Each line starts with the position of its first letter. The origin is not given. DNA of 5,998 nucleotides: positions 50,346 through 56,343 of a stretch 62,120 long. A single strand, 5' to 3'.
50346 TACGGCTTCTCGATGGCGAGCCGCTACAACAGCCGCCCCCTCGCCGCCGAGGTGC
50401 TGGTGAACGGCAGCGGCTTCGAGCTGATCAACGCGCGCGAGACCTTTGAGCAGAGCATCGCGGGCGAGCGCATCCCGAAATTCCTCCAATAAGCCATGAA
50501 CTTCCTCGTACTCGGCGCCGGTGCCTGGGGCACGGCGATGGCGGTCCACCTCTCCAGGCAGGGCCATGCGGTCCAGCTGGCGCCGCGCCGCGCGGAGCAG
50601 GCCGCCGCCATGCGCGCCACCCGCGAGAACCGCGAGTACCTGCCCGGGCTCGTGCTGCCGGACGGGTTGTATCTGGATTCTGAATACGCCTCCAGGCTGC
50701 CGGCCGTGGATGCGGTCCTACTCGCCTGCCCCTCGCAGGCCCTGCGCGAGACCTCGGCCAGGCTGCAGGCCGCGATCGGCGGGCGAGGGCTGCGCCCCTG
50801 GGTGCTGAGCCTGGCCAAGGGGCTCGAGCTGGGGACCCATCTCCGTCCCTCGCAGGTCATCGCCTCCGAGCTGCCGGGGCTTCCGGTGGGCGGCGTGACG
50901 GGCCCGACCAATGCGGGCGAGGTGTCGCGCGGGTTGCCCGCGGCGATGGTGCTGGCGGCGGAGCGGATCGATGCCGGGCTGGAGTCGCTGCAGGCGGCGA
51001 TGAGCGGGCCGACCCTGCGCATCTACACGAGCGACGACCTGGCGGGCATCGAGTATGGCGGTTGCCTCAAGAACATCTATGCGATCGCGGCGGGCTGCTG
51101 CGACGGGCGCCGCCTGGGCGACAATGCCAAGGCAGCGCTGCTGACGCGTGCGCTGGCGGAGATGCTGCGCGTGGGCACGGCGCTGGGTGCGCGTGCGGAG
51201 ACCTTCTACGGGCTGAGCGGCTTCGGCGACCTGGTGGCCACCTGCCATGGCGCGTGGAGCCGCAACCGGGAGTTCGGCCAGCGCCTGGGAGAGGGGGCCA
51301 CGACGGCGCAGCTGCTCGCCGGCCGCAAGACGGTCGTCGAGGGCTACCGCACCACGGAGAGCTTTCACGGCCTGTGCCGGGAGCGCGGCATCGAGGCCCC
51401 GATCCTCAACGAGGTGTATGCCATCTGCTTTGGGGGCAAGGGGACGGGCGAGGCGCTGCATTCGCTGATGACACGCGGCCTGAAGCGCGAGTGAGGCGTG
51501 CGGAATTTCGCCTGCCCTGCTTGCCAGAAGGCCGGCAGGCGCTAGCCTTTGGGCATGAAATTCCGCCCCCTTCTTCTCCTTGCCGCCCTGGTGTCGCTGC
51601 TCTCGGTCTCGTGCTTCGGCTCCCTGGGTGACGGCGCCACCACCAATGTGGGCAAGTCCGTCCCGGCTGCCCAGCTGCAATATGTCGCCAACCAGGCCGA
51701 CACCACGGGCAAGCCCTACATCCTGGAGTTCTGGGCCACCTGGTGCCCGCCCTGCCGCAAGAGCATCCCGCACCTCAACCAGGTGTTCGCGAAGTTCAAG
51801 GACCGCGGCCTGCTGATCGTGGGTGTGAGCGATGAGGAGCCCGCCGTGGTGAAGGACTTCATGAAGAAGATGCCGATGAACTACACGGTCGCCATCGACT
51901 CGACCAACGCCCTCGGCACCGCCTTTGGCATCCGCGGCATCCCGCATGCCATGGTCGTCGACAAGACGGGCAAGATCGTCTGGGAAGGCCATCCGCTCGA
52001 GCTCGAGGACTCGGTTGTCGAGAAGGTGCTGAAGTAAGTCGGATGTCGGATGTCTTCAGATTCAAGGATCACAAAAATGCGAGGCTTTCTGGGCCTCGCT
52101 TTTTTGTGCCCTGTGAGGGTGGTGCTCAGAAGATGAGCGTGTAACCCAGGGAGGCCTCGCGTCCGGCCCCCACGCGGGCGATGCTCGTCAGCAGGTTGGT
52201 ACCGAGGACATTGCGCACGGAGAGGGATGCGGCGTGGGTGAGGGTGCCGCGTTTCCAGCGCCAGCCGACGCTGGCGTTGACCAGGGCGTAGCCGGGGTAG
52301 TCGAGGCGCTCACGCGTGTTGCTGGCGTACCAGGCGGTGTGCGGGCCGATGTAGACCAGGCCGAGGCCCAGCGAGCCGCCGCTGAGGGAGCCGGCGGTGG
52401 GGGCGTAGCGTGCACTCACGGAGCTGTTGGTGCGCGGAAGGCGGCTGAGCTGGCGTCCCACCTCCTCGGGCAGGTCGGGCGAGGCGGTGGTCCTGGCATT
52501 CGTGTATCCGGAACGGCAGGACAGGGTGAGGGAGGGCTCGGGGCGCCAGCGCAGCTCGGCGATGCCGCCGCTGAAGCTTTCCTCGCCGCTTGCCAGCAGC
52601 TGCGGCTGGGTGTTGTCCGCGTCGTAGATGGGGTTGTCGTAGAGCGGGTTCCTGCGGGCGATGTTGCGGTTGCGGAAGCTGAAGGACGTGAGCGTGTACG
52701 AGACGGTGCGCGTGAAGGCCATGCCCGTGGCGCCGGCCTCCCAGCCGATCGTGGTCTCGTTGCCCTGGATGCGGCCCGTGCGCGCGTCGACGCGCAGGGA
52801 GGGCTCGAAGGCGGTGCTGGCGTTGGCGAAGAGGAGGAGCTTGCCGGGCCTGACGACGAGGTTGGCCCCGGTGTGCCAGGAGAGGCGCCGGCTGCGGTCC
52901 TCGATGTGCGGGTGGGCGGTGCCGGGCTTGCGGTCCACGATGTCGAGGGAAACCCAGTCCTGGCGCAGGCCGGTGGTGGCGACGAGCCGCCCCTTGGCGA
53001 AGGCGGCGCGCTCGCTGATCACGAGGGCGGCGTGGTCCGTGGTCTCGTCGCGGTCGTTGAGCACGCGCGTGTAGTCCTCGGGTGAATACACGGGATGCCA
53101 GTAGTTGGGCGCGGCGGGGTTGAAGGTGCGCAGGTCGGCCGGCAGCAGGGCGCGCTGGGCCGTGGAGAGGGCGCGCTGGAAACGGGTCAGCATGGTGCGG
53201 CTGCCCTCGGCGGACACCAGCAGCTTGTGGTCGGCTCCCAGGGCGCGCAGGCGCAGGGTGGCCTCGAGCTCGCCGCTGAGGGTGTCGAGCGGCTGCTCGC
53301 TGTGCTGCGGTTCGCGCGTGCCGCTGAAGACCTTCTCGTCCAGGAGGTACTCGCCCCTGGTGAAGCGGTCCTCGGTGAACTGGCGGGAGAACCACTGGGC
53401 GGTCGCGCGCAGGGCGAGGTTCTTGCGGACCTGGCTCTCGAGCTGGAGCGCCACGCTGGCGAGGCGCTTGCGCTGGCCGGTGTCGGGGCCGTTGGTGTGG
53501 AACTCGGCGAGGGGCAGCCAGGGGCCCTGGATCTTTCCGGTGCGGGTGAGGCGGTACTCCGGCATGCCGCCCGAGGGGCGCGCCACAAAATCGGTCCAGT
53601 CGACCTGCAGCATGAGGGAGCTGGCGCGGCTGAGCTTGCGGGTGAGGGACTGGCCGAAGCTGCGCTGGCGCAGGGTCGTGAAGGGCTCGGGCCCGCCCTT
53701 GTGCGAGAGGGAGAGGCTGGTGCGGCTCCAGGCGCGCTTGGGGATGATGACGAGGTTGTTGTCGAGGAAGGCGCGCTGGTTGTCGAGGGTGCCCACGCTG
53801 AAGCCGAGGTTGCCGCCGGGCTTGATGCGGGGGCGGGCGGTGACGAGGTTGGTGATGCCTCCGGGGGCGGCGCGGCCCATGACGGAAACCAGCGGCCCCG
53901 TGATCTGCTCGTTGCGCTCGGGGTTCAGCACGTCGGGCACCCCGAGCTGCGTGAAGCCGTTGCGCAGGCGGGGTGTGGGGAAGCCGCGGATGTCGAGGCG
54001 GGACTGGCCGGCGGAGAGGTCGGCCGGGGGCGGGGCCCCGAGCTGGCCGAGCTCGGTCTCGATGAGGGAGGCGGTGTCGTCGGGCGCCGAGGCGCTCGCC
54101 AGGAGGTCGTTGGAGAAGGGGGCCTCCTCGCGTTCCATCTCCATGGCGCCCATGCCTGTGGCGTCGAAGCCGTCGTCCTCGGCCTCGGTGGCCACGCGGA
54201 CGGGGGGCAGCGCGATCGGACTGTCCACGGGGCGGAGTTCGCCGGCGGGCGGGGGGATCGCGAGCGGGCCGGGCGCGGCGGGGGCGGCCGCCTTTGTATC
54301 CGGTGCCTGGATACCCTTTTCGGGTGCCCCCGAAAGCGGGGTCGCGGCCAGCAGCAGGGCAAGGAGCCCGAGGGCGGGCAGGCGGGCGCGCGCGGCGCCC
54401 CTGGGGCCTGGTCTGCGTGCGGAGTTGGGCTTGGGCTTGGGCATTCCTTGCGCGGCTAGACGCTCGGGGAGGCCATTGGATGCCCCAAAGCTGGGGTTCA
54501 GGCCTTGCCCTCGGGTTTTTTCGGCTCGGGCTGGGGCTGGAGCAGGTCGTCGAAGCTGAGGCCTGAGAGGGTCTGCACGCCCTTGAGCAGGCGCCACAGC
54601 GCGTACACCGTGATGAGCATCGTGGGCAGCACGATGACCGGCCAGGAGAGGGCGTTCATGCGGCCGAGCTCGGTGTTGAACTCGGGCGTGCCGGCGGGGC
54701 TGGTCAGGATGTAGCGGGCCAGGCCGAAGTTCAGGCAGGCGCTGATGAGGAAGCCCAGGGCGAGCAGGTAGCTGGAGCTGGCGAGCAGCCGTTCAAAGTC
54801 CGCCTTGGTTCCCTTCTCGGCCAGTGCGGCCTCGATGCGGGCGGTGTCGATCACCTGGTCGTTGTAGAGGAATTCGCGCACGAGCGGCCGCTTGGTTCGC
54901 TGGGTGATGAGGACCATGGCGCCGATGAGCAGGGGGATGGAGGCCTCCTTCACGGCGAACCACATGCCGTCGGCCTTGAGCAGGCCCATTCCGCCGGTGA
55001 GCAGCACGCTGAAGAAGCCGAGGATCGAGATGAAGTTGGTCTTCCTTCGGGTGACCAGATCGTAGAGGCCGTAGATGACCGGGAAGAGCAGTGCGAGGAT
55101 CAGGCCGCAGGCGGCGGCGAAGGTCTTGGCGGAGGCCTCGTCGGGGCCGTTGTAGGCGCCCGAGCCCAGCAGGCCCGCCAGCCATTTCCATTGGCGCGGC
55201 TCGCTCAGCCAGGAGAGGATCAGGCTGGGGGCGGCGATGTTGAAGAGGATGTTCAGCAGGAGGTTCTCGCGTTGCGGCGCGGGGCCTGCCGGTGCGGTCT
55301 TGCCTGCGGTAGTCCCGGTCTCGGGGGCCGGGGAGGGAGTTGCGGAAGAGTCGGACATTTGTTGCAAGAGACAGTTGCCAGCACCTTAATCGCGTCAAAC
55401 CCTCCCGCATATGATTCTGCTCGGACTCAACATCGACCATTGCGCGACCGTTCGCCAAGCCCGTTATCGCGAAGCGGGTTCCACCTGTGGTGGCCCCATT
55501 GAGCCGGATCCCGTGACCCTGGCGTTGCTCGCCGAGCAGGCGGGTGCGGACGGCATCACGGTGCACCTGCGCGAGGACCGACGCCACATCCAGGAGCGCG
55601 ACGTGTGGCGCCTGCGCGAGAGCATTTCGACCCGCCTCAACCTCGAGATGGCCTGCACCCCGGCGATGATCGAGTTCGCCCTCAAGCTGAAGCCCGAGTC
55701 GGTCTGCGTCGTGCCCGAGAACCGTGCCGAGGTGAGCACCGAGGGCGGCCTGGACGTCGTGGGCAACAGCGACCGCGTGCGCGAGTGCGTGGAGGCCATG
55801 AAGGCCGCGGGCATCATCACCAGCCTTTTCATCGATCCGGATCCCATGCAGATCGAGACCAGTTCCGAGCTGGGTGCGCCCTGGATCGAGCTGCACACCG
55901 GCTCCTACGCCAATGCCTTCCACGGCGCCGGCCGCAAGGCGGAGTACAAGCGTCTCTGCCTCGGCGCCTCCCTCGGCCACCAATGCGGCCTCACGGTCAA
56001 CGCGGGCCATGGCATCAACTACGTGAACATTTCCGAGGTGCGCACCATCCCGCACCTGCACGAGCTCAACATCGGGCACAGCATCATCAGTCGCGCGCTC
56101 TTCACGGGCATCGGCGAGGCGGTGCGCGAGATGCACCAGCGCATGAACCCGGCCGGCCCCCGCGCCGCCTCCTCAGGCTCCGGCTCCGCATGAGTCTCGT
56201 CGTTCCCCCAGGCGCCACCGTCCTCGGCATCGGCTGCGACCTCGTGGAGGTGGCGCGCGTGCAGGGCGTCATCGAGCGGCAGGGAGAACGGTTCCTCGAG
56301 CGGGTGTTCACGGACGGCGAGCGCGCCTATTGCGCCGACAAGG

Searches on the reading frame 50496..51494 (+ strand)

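Call 4: search_protein_families(library=pfam, proteins=[window:50496-51494:+], max_evalue=0.01)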
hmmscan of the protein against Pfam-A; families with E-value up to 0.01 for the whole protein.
window:50496-51494:+ (332 aa): 5 families
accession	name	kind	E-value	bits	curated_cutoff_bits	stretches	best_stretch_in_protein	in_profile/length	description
PF07479.19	NAD_Gly3P_dh_C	-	4.2e-50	170.1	25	1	181-320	1-140/142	NAD-dependent glycerol-3-phosphate dehydrogenase C-terminus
PF01210.29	NAD_Gly3P_dh_N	-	5.2e-34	117.9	23.1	1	5-157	4-154/158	NAD-dependent glycerol-3-phosphate dehydrogenase N-terminus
PF20618.3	GPD_NAD_C_bact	-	1.3e-17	64.5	27.6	1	241-307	1-66/66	Bacterial GPD, NAD-dependent C-terminal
PF02558.23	ApbA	-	3e-06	27.4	22.2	1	4-111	2-104/150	Ketopantoate reductase PanE/ApbA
PF03807.23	F420_oxidored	-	0.002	19.1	21.6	0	5-90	4-79/94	NADP oxidoreductase coenzyme F420-dependent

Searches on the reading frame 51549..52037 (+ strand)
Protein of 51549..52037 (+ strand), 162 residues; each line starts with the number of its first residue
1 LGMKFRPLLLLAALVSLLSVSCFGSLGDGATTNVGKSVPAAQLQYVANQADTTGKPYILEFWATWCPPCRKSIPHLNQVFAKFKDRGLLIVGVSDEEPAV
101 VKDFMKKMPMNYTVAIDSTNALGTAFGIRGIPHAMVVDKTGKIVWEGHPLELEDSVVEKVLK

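Call 8: search_protein_families(library=pfam, proteins=[window:51549-52037:+], max_evalue=1)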
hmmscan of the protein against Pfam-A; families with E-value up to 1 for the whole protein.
window:51549-52037:+ (162 aa): 8 families
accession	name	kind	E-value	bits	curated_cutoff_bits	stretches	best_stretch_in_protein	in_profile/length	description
PF00578.27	AhpC-TSA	-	1.5e-22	80.2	26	1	48-145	19-123/124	AhpC/TSA family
PF08534.16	Redoxin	-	1.1e-20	74.3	26.6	1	35-160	3-147/148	Redoxin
PF13905.12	Thioredoxin_8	-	3.9e-15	56.4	27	1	54-143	1-94/94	Thioredoxin-like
PF00085.26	Thioredoxin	-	2.2e-09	37.7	23.5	1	53-103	17-67/103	Thioredoxin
PF13098.12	Thioredoxin_2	-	4.8e-07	30.5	27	1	52-143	3-87/104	Thioredoxin-like domain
PF13899.12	Thioredoxin_7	-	0.034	14.7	27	1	48-71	11-34/83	Thioredoxin-like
PF20029.6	DUF6436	-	0.042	14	27.3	1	45-147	11-91/133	Domain of unknown function (DUF6436)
PF13911.12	AhpC-TSA_2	-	0.23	12.3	27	0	76-128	2-54/114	AhpC/TSA antioxidant enzyme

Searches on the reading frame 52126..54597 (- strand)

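Call 8: search_protein_families(library=pfam, proteins=[window:52126-54597:-], max_evalue=1)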
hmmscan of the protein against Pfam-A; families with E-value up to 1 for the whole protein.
window:52126-54597:- (823 aa): 1 family
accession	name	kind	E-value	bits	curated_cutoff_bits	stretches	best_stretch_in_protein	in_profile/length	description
PF00593.30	TonB_dep_Rec_b-barrel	-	2.6e-25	90.6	27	1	323-797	10-436/436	TonB dependent receptor-like, beta-barrel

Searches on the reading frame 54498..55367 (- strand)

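Call 8: search_protein_families(library=pfam, proteins=[window:54498-55367:-], max_evalue=1)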
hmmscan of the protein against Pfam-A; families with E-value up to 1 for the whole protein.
window:54498-55367:- (289 aa): 1 family
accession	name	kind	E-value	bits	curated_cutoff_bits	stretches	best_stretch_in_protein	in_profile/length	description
PF04279.20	IspA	-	0.00091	19.9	28.7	1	82-169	22-107/176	Intracellular septation protein A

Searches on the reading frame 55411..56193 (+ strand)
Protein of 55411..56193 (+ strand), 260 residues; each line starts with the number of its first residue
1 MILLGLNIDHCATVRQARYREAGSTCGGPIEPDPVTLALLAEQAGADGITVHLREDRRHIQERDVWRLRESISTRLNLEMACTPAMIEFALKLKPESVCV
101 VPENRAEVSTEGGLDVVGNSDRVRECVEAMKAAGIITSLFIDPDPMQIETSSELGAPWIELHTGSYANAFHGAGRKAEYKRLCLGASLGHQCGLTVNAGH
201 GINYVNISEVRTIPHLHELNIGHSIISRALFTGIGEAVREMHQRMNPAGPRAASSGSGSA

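Call 48: search_protein_families(library=pfam, proteins=[window:55411-56193:+], max_evalue=0.0001)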
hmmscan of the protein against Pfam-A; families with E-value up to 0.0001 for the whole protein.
window:55411-56193:+ (260 aa): 1 family
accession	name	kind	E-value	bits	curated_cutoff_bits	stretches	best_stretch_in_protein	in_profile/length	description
PF03740.19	PdxJ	-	1.1e-93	313.1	24.5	1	4-245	2-234/234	Pyridoxal phosphate biosynthesis protein PdxJ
